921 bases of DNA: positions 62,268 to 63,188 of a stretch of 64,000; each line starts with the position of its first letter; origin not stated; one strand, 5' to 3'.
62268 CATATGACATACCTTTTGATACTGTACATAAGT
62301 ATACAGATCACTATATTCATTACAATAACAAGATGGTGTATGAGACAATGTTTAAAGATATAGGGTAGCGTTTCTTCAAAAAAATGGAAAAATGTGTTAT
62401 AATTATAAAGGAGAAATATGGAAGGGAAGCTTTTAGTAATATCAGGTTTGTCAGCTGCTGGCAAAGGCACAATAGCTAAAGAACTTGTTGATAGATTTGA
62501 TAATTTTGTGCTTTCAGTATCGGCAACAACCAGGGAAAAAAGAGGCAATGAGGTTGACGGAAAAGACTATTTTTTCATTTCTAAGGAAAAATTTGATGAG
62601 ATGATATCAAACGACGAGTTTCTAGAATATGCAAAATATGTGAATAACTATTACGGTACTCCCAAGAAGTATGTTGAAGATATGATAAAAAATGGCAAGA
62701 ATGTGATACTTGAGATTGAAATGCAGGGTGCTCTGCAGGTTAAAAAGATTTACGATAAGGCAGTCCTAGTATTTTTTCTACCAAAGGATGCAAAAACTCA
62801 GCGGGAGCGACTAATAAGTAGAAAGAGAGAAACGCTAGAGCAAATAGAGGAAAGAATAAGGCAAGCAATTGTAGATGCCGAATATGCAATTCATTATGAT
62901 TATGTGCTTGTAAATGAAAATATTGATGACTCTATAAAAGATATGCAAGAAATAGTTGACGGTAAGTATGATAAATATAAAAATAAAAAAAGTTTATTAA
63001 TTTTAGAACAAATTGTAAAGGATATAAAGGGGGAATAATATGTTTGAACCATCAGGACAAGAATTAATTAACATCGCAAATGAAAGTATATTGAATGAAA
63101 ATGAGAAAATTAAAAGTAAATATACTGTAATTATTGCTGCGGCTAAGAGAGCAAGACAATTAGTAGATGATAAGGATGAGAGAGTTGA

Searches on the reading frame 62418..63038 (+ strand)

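Call 100: search_protein_families(library=pfam, proteins=[window:62418-63038:+], max_evalue=0.001)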
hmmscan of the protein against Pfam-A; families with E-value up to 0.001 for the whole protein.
window:62418-63038:+ (206 aa): 3 families
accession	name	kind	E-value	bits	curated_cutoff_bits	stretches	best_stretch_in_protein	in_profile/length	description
PF00625.27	Guanylate_kin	-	9.9e-48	162.7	25.2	1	3-181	2-180/182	Guanylate kinase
PF13671.12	AAA_33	-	5.5e-06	27.2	27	1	5-139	1-122/143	AAA domain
PF13238.12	AAA_18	-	0.00031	21.6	29.4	1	7-139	2-115/128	AAA domain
